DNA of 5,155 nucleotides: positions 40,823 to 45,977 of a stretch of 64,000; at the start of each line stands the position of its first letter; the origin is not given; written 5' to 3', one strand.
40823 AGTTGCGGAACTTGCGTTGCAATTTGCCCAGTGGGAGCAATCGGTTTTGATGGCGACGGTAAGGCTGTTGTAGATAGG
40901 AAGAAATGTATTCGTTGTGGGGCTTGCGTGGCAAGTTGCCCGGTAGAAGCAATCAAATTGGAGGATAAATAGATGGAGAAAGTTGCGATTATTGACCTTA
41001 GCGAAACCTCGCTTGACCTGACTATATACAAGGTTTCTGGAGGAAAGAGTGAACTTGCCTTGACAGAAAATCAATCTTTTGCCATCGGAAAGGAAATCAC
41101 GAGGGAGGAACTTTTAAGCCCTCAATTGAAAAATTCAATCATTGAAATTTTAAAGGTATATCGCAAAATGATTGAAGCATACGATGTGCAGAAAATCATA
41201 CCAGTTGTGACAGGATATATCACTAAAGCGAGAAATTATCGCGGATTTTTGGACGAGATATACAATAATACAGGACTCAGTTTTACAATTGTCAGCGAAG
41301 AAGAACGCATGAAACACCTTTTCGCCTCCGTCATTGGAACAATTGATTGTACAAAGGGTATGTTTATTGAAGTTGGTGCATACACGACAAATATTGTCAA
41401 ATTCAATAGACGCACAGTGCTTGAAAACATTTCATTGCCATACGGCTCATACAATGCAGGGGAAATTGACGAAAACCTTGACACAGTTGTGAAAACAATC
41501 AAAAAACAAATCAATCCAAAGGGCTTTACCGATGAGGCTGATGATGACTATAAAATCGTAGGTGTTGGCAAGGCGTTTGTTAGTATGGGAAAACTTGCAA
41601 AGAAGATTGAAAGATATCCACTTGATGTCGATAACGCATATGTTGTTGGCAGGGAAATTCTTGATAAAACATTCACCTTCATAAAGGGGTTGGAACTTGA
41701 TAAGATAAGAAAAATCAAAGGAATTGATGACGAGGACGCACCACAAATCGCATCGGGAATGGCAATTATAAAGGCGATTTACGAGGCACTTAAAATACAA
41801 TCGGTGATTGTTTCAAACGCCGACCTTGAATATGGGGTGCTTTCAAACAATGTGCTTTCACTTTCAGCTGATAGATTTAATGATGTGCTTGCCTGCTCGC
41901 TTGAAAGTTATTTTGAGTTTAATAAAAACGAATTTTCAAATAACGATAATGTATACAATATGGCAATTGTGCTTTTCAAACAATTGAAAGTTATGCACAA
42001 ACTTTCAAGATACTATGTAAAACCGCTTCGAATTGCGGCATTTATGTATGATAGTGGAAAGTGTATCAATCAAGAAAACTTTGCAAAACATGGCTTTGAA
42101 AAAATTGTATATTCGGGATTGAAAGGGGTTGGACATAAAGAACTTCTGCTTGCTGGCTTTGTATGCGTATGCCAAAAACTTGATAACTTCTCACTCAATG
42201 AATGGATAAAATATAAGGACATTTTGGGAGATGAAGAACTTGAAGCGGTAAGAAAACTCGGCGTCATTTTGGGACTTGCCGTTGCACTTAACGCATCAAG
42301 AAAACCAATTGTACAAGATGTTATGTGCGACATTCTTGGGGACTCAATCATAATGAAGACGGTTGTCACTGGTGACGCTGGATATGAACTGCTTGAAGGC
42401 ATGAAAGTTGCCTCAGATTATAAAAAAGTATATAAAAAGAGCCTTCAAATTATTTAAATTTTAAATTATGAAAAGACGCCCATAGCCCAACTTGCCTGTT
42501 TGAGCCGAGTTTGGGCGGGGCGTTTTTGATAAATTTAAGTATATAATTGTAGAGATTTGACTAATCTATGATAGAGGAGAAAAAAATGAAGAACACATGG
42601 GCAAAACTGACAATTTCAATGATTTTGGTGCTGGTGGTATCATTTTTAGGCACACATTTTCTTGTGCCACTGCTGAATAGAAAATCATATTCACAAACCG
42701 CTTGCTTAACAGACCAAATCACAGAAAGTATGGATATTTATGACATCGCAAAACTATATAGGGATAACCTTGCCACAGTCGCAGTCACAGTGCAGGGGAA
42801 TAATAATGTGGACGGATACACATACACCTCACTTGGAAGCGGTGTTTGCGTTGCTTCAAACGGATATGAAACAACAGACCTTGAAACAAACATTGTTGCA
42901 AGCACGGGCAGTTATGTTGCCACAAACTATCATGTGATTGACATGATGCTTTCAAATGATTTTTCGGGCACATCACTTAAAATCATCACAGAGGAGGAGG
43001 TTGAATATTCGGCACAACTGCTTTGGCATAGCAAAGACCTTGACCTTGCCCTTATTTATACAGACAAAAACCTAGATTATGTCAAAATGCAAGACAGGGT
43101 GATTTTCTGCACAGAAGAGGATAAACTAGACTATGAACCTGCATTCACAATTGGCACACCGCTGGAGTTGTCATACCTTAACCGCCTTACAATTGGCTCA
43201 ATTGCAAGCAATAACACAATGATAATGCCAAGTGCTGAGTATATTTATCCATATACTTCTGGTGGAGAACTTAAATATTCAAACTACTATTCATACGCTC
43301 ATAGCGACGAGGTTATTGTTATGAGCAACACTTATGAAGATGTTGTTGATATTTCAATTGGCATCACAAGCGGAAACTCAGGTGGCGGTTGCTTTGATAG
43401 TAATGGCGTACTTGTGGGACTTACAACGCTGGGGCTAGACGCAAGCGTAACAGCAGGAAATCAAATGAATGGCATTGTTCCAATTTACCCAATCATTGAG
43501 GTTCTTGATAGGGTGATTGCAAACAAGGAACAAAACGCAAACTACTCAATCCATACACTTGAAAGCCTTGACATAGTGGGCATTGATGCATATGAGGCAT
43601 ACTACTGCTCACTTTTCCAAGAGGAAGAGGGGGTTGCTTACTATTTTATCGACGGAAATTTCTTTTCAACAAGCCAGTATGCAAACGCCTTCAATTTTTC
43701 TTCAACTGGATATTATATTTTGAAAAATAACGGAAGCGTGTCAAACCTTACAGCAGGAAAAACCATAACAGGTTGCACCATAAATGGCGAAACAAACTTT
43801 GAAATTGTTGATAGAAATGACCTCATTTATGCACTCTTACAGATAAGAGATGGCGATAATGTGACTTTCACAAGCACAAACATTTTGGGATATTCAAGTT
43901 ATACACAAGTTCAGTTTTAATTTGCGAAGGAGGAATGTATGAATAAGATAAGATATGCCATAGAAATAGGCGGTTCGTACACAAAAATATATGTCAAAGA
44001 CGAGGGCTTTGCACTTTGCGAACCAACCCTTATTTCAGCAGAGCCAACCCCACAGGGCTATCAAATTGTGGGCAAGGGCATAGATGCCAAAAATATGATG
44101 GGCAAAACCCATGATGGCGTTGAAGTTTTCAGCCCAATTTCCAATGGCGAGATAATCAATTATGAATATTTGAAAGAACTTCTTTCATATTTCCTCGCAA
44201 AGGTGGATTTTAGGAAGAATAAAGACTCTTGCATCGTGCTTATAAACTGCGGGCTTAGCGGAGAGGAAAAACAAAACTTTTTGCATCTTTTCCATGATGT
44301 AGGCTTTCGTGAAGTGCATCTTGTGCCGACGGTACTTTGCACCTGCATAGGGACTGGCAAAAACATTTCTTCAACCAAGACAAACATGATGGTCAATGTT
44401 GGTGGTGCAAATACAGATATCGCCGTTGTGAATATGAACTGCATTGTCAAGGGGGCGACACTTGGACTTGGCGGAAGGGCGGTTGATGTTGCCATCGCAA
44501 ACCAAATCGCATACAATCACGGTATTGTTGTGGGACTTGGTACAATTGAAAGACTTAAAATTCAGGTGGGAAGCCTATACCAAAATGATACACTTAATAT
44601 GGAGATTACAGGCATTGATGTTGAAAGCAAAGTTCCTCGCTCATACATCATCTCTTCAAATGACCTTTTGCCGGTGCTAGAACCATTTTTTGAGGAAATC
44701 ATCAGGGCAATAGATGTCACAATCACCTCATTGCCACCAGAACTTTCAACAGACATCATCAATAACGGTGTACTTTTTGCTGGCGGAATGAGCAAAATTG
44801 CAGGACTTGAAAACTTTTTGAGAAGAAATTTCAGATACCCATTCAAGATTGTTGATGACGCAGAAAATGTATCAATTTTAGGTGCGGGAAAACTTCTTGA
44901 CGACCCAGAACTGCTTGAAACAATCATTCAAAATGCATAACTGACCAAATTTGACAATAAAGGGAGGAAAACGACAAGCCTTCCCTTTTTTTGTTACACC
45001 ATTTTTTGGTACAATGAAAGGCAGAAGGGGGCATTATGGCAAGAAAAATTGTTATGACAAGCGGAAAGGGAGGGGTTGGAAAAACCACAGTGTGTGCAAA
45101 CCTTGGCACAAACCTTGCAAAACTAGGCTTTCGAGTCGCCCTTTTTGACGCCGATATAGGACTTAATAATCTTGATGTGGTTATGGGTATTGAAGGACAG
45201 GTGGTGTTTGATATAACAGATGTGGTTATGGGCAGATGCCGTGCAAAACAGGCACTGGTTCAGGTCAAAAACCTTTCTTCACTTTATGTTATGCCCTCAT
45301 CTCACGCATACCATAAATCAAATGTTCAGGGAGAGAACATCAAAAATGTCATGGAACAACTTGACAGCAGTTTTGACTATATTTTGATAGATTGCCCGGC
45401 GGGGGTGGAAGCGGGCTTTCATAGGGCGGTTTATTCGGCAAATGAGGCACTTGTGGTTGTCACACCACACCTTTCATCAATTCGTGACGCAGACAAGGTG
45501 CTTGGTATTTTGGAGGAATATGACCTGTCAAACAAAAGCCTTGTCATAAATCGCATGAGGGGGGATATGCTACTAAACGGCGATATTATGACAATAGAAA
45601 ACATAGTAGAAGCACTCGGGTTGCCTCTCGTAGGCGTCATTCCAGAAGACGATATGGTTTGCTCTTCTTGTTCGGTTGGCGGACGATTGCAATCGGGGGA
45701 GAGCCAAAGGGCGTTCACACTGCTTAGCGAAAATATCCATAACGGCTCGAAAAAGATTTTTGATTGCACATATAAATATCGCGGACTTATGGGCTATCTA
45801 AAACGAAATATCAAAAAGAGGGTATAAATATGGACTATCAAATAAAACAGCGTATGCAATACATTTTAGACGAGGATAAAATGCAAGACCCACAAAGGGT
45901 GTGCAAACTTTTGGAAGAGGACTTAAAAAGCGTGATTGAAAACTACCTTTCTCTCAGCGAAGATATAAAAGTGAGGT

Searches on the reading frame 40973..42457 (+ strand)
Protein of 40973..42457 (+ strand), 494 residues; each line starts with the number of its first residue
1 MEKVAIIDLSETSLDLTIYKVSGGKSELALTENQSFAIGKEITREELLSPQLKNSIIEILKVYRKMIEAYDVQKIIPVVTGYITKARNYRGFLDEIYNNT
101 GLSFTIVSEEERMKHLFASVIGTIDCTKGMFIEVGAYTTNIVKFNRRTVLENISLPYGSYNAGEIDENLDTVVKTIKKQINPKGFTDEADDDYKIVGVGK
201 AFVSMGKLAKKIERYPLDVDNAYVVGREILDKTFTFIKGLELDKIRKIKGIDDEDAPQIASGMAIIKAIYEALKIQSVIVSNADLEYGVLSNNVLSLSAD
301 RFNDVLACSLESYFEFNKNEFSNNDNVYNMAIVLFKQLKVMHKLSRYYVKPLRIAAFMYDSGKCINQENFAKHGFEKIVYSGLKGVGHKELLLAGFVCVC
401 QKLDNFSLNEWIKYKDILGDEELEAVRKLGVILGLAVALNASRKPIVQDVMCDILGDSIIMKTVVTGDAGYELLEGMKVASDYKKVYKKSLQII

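Call 78: search_protein_families(library=pfam, proteins=[window:40973-42457:+], max_evalue=0.001)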
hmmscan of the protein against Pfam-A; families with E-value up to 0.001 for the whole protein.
window:40973-42457:+ (494 aa): 2 families
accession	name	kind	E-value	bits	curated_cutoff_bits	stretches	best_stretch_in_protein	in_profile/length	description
PF02541.22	Ppx-GppA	-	1.7e-20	74.1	27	1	18-295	2-283/285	Ppx/GppA phosphatase family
PF21447.3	Ppx-GppA_III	-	2.9e-07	30.9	27.3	1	322-454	18-147/177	Ppx/GppA phosphatase, domain III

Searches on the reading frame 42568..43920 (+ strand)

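Call 78: search_protein_families(library=pfam, proteins=[window:42568-43920:+], max_evalue=0.001)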
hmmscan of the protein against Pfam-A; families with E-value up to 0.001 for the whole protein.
window:42568-43920:+ (450 aa): 1 family
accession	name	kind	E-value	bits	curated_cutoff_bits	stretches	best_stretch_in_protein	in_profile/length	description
PF13365.12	Trypsin_2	-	1.2e-13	52.5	27.6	1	90-285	1-144/144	Trypsin-like peptidase domain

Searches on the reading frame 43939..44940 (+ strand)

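Call 19: search_protein_families(library=pfam, proteins=[window:43939-44940:+], max_evalue=0.001)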
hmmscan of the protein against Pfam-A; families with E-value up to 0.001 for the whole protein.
window:43939-44940:+ (333 aa): 4 families
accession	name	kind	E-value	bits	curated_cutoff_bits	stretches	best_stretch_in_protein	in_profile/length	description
PF06723.19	MreB_Mbl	-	1.1e-65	222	27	1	6-325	4-324/327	MreB/Mbl protein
PF14450.12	FtsA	-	4.2e-08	34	31.8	1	151-306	2-111/127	Cell division protein FtsA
PF00022.25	Actin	-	3e-06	26.5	27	1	9-189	10-186/410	Actin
PF11104.14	PilM_2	-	0.00012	21.6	27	0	245-313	246-313/340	Type IV pilus assembly protein PilM;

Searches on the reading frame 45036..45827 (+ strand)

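Call 19: search_protein_families(library=pfam, proteins=[window:45036-45827:+], max_evalue=0.001)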
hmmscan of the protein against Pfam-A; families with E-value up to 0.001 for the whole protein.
window:45036-45827:+ (263 aa): 8 families
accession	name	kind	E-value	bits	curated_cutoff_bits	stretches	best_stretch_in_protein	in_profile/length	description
PF01656.29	CbiA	-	2.6e-22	79.6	25.4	1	5-210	1-117/125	CobQ/CobB/MinD/ParA nucleotide binding domain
PF13614.12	AAA_31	-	6e-22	78.9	27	1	3-162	2-167/177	AAA domain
PF10609.15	ParA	-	4.7e-21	75.8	27.1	1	3-217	4-224/246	NUBPL iron-transfer P-loop NTPase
PF09140.17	MipZ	-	3.7e-11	43.3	20.7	1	4-157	2-140/262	ATPase MipZ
PF06564.18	CBP_BcsQ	-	4.5e-10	39.9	21.3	1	5-198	4-195/234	Cellulose biosynthesis protein BcsQ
PF02374.21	ArsA_ATPase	-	2.1e-08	34.2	24.3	1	4-40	2-38/305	Anion-transporting ATPase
PF00142.24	Fer4_NifH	-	7.4e-06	26.1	25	1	6-212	3-218/271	4Fe-4S iron sulfur cluster binding proteins, NifH/frxC family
PF07015.17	VirC1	-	7.6e-05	22.6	24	1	5-40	4-39/231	VirC1 protein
